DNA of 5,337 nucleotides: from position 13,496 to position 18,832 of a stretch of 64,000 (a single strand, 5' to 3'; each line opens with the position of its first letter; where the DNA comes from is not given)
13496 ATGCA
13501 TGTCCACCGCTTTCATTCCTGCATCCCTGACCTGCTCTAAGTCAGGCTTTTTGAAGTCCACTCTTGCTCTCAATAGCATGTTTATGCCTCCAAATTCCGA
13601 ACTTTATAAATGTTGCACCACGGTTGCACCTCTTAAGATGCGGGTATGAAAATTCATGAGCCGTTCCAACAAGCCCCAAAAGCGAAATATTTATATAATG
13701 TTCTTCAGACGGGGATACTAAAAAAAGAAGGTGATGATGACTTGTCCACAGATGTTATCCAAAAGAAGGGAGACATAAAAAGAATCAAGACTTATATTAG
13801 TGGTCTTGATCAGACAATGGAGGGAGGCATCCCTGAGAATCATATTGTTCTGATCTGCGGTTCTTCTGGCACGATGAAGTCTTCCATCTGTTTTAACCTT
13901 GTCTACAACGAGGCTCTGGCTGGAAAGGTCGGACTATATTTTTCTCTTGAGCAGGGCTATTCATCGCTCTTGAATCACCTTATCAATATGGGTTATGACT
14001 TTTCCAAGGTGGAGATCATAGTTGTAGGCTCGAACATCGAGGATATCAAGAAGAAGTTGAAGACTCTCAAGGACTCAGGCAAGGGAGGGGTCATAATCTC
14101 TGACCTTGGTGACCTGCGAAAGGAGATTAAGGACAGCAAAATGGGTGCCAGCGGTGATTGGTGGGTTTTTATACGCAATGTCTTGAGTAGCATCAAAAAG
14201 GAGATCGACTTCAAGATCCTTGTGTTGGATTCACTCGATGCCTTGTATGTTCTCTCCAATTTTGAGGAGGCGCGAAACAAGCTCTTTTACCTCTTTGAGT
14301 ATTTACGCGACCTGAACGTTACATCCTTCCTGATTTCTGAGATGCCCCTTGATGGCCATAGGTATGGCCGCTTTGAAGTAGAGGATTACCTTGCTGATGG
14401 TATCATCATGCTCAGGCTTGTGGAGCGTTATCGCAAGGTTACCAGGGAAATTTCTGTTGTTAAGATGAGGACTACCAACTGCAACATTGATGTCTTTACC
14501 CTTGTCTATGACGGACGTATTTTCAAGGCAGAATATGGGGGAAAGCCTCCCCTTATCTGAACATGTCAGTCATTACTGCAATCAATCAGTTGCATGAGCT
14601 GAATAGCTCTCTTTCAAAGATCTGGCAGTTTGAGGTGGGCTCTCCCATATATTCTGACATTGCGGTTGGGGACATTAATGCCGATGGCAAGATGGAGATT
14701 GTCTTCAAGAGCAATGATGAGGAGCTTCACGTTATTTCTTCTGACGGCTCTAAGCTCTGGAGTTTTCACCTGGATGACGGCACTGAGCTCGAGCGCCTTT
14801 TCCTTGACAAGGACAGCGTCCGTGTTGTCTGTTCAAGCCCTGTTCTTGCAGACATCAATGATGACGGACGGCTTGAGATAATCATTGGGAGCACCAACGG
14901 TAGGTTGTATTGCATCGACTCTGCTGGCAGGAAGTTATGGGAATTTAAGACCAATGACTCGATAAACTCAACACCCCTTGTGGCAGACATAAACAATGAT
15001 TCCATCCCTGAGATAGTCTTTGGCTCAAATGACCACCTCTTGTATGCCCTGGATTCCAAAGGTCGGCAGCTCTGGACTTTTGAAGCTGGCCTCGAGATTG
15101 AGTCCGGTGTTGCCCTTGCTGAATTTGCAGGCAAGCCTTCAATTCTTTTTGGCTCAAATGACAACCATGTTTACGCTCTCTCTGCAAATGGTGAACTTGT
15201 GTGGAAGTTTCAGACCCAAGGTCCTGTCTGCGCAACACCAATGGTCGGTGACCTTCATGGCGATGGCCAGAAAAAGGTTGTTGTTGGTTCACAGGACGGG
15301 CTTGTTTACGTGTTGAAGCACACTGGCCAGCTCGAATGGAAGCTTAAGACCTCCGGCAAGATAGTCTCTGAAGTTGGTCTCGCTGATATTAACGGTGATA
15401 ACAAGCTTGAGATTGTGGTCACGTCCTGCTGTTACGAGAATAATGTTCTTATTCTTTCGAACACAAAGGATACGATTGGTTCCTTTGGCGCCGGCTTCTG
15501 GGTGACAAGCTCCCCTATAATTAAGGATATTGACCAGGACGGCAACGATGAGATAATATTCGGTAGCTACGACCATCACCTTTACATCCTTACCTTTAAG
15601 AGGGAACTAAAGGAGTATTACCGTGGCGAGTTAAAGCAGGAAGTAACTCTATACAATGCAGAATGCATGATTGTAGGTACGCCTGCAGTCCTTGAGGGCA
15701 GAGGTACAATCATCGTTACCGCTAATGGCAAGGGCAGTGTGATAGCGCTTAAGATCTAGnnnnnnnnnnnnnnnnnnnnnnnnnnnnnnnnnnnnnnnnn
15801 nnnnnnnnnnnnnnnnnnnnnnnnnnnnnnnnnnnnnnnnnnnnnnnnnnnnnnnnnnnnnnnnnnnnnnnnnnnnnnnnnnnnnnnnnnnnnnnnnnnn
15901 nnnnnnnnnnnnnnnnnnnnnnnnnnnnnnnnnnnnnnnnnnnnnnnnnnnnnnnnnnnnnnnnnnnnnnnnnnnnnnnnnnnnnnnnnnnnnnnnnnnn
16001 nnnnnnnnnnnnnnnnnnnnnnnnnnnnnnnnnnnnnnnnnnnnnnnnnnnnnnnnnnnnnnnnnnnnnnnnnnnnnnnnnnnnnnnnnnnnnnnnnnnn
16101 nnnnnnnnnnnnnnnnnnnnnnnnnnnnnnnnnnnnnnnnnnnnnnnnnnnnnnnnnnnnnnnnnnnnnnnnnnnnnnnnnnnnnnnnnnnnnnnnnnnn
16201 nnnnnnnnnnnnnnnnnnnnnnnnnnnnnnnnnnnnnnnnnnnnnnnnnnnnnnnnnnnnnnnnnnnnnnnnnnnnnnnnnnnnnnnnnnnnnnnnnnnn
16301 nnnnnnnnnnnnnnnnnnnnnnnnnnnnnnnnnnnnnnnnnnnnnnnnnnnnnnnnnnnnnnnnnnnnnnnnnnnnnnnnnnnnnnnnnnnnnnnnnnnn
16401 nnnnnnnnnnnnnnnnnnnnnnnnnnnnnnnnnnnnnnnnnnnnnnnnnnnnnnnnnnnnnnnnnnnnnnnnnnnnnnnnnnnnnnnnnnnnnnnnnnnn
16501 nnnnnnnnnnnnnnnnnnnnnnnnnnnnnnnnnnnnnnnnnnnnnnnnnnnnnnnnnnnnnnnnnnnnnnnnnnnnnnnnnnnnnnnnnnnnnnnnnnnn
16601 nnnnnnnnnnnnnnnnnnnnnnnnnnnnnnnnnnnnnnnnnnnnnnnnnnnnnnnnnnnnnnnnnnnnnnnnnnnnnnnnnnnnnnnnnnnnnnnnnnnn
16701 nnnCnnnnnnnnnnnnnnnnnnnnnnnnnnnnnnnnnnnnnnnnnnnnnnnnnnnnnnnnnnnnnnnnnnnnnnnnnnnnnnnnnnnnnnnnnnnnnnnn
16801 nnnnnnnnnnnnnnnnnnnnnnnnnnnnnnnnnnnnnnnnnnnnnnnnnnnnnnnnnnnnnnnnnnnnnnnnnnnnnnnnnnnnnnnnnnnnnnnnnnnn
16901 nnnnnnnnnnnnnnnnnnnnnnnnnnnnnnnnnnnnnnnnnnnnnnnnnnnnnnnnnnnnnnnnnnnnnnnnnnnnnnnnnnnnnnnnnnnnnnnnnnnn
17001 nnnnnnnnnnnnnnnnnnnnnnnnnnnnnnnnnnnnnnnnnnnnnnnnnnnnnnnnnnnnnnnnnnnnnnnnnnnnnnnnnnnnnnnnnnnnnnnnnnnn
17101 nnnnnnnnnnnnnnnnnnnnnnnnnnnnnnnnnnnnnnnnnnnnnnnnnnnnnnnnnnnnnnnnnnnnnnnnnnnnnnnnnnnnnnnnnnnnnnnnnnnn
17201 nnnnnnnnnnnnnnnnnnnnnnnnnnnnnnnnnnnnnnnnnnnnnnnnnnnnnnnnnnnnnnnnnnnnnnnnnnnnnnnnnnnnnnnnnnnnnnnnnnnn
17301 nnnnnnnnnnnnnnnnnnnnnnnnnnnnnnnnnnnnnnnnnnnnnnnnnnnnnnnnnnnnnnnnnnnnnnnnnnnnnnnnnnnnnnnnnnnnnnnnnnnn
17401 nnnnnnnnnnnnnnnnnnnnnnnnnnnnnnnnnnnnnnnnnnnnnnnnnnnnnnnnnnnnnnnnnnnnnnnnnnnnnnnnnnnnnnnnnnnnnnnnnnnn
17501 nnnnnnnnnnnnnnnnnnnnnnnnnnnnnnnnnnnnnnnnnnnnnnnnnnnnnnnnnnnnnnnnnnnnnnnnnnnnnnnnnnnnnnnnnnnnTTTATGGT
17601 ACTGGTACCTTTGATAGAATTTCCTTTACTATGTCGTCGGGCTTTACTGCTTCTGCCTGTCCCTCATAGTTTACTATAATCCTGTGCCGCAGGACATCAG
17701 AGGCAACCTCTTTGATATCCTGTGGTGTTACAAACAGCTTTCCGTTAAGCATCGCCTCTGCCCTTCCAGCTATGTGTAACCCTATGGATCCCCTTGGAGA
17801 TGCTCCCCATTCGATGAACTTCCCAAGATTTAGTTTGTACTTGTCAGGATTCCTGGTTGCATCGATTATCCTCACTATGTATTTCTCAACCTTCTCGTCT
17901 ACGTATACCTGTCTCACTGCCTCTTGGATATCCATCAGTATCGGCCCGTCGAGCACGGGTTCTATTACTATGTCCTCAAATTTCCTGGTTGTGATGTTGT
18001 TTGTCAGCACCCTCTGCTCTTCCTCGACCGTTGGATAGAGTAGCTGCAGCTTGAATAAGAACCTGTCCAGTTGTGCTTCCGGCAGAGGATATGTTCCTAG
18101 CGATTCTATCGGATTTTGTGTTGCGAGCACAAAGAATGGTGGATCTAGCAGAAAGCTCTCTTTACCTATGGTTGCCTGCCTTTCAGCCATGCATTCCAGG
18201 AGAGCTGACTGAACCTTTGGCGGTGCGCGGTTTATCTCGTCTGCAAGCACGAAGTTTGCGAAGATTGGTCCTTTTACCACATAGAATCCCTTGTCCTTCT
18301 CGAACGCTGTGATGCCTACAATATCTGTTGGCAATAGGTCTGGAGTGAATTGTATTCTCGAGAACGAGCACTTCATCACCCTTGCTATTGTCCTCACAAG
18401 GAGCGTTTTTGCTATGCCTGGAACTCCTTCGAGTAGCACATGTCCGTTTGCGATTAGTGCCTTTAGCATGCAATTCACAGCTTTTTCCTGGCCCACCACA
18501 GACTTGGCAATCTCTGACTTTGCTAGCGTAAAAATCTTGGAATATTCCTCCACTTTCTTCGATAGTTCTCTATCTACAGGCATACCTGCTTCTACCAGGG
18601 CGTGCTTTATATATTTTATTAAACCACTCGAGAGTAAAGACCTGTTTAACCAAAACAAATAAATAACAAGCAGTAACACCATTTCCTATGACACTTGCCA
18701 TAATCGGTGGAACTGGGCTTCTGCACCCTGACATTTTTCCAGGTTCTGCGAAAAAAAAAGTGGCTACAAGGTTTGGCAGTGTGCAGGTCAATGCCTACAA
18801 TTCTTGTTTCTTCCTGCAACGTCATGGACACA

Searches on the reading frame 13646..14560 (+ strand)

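Call 84: search_protein_families(library=pfam, proteins=[window:13646-14560:+], max_evalue=0.01)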
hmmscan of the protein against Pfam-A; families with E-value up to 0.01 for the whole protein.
window:13646-14560:+ (304 aa): 2 families
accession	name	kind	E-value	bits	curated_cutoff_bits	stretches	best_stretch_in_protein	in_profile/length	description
PF06745.19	ATPase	-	8.7e-38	130.4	26.6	1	47-284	1-215/231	KaiC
PF03796.21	DnaB_C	-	0.001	18.9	27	1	47-153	2-108/255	DnaB-like helicase C terminal domain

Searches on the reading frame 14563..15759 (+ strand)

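Call 84: search_protein_families(library=pfam, proteins=[window:14563-15759:+], max_evalue=0.01)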
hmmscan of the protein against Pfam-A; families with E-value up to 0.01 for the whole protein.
window:14563-15759:+ (398 aa): 12 families
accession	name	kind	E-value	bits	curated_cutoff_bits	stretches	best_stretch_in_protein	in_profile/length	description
PF13570.13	Beta-prop_ACSF4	-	2e-43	149.5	133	2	91-396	7-287/329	Beta-alanine-activating enzyme, beta-propeller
PF25292.1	Beta-prop_CGLA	-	5.1e-41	141.6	26.8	4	140-216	36-112/316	Lambda-carrageenase beta-propeller domain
PF13517.12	FG-GAP_3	-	4.1e-22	79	26.9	3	97-152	1-60/61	FG-GAP-like repeat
PF13360.13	PQQ_2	-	5.2e-20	72.5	27.6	3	200-287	2-80/233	Outer membrane protein assembly factor BamB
PF01839.29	FG-GAP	-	2.4e-15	56.5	22.1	0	92-113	4-25/37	FG-GAP repeat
PF14783.12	BBS2_Mid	-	5.3e-13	49.5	27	1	184-287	3-99/108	Ciliary BBSome complex subunit 2, middle region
PF15907.11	Itfg2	-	3.6e-10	40.1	27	0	18-112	5-97/330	Integrin-alpha FG-GAP repeat-containing protein 2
PF23743.1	Beta-prop_BBS7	-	3.3e-08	33.6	27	1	196-286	145-239/299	BBS7 beta-propeller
PF21348.3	RGL11_C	-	1.3e-07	31.3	27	0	31-113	25-111/490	Rhamnogalacturonan lyase family 11, C-terminal domain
PF14727.13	PHTB1_N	-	0.00046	20.4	28.6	0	201-268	260-329/361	PTHB1 N-terminal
PF16743.10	PliI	-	0.0018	18.4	27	0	267-287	58-78/123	Periplasmic lysozyme inhibitor of I-type lysozyme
PF23727.1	Beta-prop_FAM234A_B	-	0.0029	16.6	26.4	0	209-307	61-169/467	FAM234A/B beta-propeller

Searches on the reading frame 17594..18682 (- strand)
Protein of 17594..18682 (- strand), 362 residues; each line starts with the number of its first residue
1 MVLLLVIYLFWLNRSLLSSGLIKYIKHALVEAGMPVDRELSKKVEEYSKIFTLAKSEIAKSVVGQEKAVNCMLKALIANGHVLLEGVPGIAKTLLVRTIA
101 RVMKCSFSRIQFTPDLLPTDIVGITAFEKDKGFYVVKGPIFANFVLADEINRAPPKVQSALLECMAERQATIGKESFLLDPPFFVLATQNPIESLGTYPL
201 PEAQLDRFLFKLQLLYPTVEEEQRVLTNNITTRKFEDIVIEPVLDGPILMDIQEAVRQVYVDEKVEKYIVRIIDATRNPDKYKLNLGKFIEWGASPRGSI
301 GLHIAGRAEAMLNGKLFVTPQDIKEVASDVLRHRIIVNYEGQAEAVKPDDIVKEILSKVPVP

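Call 58: search_dna_similar(query=window:17594-18682:-, collection=plasmids, mode=protein, max_rows=25)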
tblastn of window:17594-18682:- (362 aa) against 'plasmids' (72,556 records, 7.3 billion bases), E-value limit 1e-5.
Records with a match: 432; places in all: 467; records where one place covers at least 80% of the query: 290.
Best place of each record, by identity: <60% 432.
By first word of the organism name: Ralstonia 137; Rhizobium 73; Sinorhizobium 28; Paracoccus 15; Halorussus 10; Azospirillum 9; Ensifer 9; Haladaptatus 9; Vibrio 7; Pantoea 7; and 74 more.
By predicted mobility (MOB-suite, as given by PLSDB): non-mobilizable 248; mobilizable 162; conjugative 22.
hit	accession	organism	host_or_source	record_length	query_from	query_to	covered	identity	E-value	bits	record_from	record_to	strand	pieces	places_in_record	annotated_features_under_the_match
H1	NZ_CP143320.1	Cetobacterium somerae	intestine of Yellow Catfish,pure culture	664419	45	362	88%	53.9%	1e-96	321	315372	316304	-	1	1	MoxR family ATPase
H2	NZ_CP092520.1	Cetobacterium somerae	Danio rerio,tissue sample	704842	45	362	88%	53.9%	1e-96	321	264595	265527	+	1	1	MoxR family ATPase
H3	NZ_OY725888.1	Bacteroides finegoldii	-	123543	38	362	90%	52.3%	7e-104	342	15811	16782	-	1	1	AAA family ATPase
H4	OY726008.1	Phocaeicola massiliensis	-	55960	38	362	90%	50.8%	4e-102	337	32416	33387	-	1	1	record has no annotation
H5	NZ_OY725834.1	Parabacteroides distasonis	-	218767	38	362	90%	49.5%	1e-97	324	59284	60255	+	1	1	AAA family ATPase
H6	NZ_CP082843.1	Prevotella nigrescens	-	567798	38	362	90%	48.8%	1e-96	321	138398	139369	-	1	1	AAA family ATPase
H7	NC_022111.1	Prevotella sp. oral taxon 299 str. F0039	Homo sapiens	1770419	38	362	90%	47.9%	5e-94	313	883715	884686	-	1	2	none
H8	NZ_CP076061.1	Cupriavidus sp. EM10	Pure-cultured cell,sewage water sludge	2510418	57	362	85%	49.7%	3e-89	300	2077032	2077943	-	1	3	none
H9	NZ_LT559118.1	Nonomuraea gerenzanensis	-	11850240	57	362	85%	49.4%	4e-80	274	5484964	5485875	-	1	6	none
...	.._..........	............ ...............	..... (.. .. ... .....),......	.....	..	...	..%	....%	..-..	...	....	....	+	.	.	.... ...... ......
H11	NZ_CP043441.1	Cupriavidus campinensis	cell culture,soil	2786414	57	362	85%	48.7%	2e-88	298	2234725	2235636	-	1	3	none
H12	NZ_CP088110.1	Sinorhizobium medicae WSM1115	cell culture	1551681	32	359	91%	45.1%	2e-75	260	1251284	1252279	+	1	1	none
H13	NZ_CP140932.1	Sinorhizobium medicae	Medicago lupulina,whole organism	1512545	32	359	91%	45.1%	5e-75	259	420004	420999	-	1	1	none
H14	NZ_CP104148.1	Sinorhizobium medicae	Trigonella foenum-graecum,cell culture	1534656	32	359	91%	45.1%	5e-75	259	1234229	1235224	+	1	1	none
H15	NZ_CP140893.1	Sinorhizobium medicae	Medicago lupulina,whole organism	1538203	32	359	91%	45.1%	5e-75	259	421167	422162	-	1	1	none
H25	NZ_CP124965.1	Agrobacterium tumefaciens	lilac,cell culture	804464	50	361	86%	46.5%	5e-83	282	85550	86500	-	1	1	MoxR family ATPase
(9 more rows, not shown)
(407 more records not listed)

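Call 59: get_annotated_region(hit=H3, flank=9000)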
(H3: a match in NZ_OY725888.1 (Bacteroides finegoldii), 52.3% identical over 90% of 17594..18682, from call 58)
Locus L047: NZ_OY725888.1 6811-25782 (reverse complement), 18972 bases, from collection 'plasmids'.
description: Bacteroides finegoldii strain Bacteroides finegoldii TSDC17.2-1.1 plasmid 78, complete sequence
organism: Bacteroides finegoldii (NCBI taxid 338188)
taxonomy: Bacteria; Bacteroidota; Bacteroidia; Bacteroidales; Bacteroidaceae; Bacteroides; Bacteroides finegoldii
host: -; source: -; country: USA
typing (MOB-suite, as given by PLSDB): non-mobilizable
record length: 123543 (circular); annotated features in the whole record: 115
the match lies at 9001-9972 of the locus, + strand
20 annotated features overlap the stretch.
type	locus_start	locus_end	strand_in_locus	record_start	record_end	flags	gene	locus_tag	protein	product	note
CDS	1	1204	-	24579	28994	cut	-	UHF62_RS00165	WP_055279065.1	translocation/assembly module TamB domain-containing protein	GO:0009306 - protein secretion [Evidence IEA]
CDS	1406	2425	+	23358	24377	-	tsaD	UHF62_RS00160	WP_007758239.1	tRNA (adenosine(37)-N6)-threonylcarbamoyltransferase complex transferase subunit TsaD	GO:0006400 - tRNA modification [Evidence IEA]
CDS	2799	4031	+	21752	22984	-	-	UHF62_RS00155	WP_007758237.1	competence/damage-inducible protein A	-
CDS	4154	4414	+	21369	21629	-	rpmB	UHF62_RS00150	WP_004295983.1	50S ribosomal protein L28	GO:0006412 - translation [Evidence IEA]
CDS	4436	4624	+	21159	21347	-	rpmG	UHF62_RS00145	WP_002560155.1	50S ribosomal protein L33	GO:0006412 - translation [Evidence IEA]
CDS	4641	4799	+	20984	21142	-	-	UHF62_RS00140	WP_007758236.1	DUF4295 domain-containing protein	-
CDS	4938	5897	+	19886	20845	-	ftsY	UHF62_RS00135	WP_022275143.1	signal recognition particle-docking protein FtsY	GO:0009306 - protein secretion [Evidence IEA]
CDS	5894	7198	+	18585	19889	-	rimO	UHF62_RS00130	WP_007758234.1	30S ribosomal protein S12 methylthiotransferase RimO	GO:0018339 - peptidyl-L-beta-methylthioaspartic acid biosynthetic process from peptidyl-aspartic acid [Evidence IEA]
CDS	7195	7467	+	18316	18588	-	-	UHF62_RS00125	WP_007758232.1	HU family DNA-binding protein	GO:0030261 - chromosome condensation [Evidence IEA]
CDS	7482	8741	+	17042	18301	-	-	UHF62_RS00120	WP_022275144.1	HU family DNA-binding protein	-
CDS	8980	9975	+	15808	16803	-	-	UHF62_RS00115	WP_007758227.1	AAA family ATPase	-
CDS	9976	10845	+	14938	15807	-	-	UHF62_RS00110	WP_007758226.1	DUF58 domain-containing protein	-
CDS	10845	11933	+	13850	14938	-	-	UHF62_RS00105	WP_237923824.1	BatD family protein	-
CDS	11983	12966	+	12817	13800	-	-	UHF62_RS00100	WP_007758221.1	VWA domain-containing protein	-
CDS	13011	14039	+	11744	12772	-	-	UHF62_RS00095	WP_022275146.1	VWA domain-containing protein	-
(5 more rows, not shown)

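Call 60: get_annotated_region(hit=H1, flank=8000)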
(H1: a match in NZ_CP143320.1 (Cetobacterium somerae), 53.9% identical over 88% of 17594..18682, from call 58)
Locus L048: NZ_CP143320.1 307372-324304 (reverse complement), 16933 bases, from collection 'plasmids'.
description: Cetobacterium somerae strain ceto plasmid p1, complete sequence
organism: Cetobacterium somerae (NCBI taxid 188913)
taxonomy: Bacteria; Fusobacteriota; Fusobacteriia; Fusobacteriales; Fusobacteriaceae; Cetobacterium; Cetobacterium somerae
host: -; source: intestine of Yellow Catfish,pure culture; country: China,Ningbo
typing (MOB-suite, as given by PLSDB): non-mobilizable
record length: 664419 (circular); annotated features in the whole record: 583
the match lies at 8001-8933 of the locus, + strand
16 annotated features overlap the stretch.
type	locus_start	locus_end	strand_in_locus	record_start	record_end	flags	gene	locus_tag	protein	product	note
CDS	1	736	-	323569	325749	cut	-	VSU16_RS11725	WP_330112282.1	TolC family protein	GO:0055085 - transmembrane transport [Evidence IEA]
CDS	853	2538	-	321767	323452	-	-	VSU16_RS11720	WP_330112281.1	M3 family oligoendopeptidase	GO:0006508 - proteolysis [Evidence IEA]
CDS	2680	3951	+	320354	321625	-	-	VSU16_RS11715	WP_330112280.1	aldehyde dehydrogenase family protein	-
CDS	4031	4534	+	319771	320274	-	-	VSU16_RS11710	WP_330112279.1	hypothetical protein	-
CDS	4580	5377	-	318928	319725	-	-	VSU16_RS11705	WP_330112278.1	Cof-type HAD-IIB family hydrolase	-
CDS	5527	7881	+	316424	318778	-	-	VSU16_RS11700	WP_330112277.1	EAL domain-containing protein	-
CDS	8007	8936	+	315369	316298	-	-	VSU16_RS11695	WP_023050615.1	MoxR family ATPase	-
CDS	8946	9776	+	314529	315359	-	-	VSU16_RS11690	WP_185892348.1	DUF58 domain-containing protein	-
CDS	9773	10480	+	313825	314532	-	-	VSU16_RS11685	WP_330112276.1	hypothetical protein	-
CDS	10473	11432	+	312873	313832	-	-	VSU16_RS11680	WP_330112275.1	VWA domain-containing protein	-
CDS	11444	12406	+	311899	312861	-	-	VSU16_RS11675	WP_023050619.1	VWA domain-containing protein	-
CDS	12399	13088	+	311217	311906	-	-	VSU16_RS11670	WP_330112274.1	hypothetical protein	-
CDS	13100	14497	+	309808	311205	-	-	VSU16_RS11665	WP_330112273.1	BatD family protein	-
CDS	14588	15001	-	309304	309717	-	-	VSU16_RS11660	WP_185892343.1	hypothetical protein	-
CDS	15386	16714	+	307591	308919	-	-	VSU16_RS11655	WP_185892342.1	NCS2 family permease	-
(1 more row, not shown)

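Call 62: search_protein_families(library=pfam, proteins=[L047:10845-11933:+, L047:14802-16622:+, L048:9773-10480:+, L048:13100-14497:+], max_evalue=0.1)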
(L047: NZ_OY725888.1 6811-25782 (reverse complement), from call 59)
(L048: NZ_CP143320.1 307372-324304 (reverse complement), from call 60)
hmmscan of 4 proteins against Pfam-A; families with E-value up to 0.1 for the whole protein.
L047:10845-11933:+ (362 aa): 2 families
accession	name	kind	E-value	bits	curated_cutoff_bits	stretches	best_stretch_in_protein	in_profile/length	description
PF13584.12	BatD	-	0.00024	22.1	24.1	1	33-130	2-92/92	BatD DUF11 like domain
PF17686.6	DUF5534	-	0.0022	18.7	26.3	1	260-359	6-102/183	Family of unknown function (DUF5534)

L047:14802-16622:+ (606 aa): 2 families
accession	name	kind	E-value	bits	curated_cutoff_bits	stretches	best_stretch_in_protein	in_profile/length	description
PF13584.12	BatD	-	6.3e-50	168.2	24.1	3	27-125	2-92/92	BatD DUF11 like domain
PF17973.7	bMG10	-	0.0014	19.2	26.2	0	83-109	98-124/131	Bacterial Alpha-2-macroglobulin MG10 domain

L048:9773-10480:+ (235 aa): 0 families

L048:13100-14497:+ (465 aa): 3 families
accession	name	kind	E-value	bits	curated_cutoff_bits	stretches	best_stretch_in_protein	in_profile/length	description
PF13584.12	BatD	-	2.8e-15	57.2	24.1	2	34-100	12-75/92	BatD DUF11 like domain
PF02009.21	RIFIN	-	0.0014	19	32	1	260-464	126-317/327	Rifin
PF06024.17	Orf78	-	0.012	16.3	29.4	1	391-461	23-93/101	Orf78 (ac78)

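Call 66: get_annotated_region(hit=H12, flank=7000)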
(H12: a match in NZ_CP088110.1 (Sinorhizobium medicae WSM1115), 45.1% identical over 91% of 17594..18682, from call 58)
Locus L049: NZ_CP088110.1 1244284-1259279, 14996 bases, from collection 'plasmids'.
description: Sinorhizobium medicae WSM1115 plasmid pWSM1115_1, complete sequence
organism: Sinorhizobium medicae WSM1115 (NCBI taxid 935558)
taxonomy: Bacteria; Pseudomonadota; Alphaproteobacteria; Hyphomicrobiales; Rhizobiaceae; Sinorhizobium; Sinorhizobium medicae; Sinorhizobium medicae WSM1115
host: -; source: cell culture; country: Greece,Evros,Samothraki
typing (MOB-suite, as given by PLSDB): mobilizable; relaxase MOBQ
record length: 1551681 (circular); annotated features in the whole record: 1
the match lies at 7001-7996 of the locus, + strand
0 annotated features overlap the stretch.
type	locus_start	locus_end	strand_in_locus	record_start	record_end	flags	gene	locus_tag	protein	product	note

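Call 67: get_annotated_region(hit=H8, flank=7000)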
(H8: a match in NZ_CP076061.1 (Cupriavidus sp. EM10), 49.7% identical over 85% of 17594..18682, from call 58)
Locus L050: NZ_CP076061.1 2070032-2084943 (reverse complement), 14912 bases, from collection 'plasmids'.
description: Cupriavidus sp. EM10 plasmid p352-1, complete sequence
organism: Cupriavidus sp. EM10 (NCBI taxid 2839983)
taxonomy: Bacteria; Pseudomonadota; Betaproteobacteria; Burkholderiales; Burkholderiaceae; Cupriavidus; Cupriavidus sp. EM10
host: -; source: Pure-cultured cell,sewage water sludge; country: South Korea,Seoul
typing (MOB-suite, as given by PLSDB): non-mobilizable
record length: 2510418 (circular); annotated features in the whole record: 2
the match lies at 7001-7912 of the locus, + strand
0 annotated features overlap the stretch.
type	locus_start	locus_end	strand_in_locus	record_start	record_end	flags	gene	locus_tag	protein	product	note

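Call 68: get_annotated_region(hit=H25, flank=7000)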
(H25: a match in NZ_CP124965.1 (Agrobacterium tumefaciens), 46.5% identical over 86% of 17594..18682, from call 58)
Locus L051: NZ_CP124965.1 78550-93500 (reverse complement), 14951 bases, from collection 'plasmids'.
description: Agrobacterium tumefaciens strain AF1/95 plasmid pAtAF1_95, complete sequence
organism: Agrobacterium tumefaciens (NCBI taxid 358)
taxonomy: Bacteria; Pseudomonadota; Alphaproteobacteria; Hyphomicrobiales; Rhizobiaceae; Agrobacterium; Agrobacterium tumefaciens
host: -; source: lilac,cell culture; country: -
typing (MOB-suite, as given by PLSDB): conjugative; relaxase MOBQ; mating-pair formation MPF_T
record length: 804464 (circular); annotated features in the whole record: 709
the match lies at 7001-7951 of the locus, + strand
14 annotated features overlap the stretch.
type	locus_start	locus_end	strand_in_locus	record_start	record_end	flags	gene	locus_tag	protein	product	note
CDS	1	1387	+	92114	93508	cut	-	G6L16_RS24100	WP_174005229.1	DUF1254 domain-containing protein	-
CDS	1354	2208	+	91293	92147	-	-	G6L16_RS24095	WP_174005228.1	transporter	-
CDS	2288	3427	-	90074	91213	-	-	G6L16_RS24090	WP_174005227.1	HlyD family secretion protein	GO:0055085 - transmembrane transport [Evidence IEA]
CDS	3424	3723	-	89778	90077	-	-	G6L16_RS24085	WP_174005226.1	DUF3302 domain-containing protein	-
CDS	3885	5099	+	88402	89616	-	-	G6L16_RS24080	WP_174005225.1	alpha/beta hydrolase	-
CDS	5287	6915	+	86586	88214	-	-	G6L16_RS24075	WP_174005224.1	arylsulfatase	-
CDS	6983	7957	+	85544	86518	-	-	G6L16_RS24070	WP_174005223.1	MoxR family ATPase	-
CDS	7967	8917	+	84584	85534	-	-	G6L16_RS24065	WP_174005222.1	DUF58 domain-containing protein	-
CDS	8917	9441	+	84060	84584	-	-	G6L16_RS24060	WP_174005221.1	DUF4381 domain-containing protein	-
CDS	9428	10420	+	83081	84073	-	-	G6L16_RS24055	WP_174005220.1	VWA domain-containing protein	-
CDS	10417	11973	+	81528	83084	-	-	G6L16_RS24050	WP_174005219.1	VWA domain-containing protein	-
CDS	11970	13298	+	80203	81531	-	-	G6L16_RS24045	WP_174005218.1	BatD family protein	-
CDS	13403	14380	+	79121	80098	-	-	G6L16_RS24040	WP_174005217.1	formylglycine-generating enzyme family protein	-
CDS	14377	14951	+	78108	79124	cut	-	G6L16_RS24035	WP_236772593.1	HAD family hydrolase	-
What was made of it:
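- On Pfam DUF4381 (PF14316): In Agrobacterium, DUF4381 sits between DUF58 and vWA (call 68).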

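Call 82: search_protein_families(library=pfam, proteins=[L051:8917-9441:+, L049:9020-9538:+], max_evalue=1)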
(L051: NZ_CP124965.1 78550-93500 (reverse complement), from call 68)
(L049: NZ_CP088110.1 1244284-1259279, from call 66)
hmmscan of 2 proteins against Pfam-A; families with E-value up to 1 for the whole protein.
L051:8917-9441:+ (174 aa): 2 families
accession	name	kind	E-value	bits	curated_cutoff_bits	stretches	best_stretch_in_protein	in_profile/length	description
PF14316.11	DUF4381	-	4.5e-34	118.3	27.2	1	19-169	3-145/145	Domain of unknown function (DUF4381)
PF00558.24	Vpu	-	0.048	13.9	24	1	34-82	4-53/81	Vpu protein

L049:9020-9538:+ (173 aa): 6 families
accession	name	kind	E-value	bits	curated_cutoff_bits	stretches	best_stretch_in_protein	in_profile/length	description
PF14316.11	DUF4381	-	5.6e-33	114.7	27.2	1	17-167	2-144/145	Domain of unknown function (DUF4381)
PF06305.16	LapA_dom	-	0.047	14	28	1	37-72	26-60/64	Lipopolysaccharide assembly protein A domain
PF19744.4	DUF6232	-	0.085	13.7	27.4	0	13-61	35-80/117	Family of unknown function (DUF6232)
PF11303.13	DUF3105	-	0.13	12.8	25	1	69-128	61-120/130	Protein of unknown function (DUF3105)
PF16334.10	DUF4964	-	0.15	12.3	30.7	1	94-141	32-80/88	Domain of unknown function (DUF4964)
PF21314.2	TM_ErbB1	-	0.23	11.7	27.1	1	39-64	9-34/36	Epidermal growth factor receptor transmembrane-juxtamembrane segment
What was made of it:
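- On Pfam DUF4381 (PF14316): Positive controls from Agrobacterium and Sinorhizobium score 115-118 bits (call 82).
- Homologues of that Bacteroides tail pass the DUF4381 threshold (call 82).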
